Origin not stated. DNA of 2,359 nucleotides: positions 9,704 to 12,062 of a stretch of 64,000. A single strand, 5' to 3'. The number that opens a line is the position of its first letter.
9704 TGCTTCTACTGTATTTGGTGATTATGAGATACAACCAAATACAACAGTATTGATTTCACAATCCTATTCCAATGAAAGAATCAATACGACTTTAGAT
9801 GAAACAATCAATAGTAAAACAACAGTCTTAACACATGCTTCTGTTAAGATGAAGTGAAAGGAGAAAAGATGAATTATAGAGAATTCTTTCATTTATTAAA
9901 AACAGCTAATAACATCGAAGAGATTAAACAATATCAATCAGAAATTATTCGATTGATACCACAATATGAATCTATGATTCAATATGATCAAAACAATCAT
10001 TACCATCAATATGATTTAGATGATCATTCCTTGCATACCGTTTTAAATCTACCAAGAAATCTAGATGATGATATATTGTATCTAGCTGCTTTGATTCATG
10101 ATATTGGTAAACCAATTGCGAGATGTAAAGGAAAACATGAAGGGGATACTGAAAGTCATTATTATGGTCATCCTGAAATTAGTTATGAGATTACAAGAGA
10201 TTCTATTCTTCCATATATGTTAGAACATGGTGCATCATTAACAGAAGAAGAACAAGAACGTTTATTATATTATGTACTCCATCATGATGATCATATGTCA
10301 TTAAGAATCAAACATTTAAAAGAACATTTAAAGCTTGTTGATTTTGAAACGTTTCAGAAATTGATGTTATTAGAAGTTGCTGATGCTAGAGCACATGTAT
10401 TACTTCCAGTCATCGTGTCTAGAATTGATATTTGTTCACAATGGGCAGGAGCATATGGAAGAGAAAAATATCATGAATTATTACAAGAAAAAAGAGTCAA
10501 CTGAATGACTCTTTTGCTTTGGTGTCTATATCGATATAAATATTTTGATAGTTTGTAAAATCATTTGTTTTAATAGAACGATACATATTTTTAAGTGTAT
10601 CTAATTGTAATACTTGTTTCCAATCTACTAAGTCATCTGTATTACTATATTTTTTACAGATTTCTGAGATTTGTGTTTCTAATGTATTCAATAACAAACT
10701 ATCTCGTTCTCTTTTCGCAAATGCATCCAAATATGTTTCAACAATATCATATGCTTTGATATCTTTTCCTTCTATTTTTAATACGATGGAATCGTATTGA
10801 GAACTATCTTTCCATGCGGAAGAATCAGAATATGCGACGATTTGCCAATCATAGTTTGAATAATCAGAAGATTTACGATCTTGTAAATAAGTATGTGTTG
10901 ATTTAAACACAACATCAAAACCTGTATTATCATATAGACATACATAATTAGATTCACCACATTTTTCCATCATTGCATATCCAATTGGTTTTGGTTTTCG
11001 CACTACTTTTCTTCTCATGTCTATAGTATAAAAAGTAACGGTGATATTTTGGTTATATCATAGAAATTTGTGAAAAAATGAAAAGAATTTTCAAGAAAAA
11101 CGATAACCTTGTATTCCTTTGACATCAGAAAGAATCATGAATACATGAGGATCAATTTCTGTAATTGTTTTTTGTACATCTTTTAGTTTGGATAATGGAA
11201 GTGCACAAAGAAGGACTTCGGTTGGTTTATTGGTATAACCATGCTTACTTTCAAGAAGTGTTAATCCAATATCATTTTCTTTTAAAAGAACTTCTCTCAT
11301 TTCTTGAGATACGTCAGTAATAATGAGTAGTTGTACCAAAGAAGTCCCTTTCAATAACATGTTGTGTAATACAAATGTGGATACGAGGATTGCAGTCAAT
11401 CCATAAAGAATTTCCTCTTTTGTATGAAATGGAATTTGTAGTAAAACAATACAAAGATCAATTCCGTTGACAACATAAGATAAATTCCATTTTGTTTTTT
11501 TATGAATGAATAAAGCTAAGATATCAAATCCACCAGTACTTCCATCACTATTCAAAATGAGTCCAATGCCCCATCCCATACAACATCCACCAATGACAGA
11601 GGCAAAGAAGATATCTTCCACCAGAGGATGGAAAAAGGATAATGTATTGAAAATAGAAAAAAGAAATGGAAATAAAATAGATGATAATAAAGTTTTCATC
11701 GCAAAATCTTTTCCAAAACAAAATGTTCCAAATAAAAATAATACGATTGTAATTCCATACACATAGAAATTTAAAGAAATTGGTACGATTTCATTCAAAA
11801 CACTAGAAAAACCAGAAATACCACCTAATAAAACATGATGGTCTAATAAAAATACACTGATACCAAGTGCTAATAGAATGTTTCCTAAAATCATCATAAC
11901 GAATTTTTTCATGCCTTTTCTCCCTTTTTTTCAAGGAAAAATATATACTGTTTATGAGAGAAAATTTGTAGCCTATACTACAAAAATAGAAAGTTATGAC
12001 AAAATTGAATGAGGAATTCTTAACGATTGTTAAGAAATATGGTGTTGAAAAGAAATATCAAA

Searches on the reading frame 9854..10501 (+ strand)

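Call 60: search_protein_families(library=pfam, proteins=[window:9854-10501:+], max_evalue=0.001)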
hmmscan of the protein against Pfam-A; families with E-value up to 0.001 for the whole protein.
window:9854-10501:+ (216 aa): 1 family
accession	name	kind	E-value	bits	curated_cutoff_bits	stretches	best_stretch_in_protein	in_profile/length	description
PF01966.28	HD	-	2.2e-07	31.6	22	1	69-158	21-93/116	HD domain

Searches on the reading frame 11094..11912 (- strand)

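Call 7: search_protein_families(library=pfam, proteins=[window:11094-11912:-], max_evalue=0.01)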
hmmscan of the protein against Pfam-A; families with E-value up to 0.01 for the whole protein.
window:11094-11912:- (273 aa): 2 families
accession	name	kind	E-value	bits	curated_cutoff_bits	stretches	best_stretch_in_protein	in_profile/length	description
PF02588.21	YitT_membrane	-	1.4e-41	142.6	24.3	1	4-209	2-204/205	Uncharacterised 5xTM membrane BCR, YitT family COG1284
PF10035.14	DUF2179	-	8.4e-13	48.4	22.8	1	216-269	2-55/55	Uncharacterized protein conserved in bacteria (DUF2179)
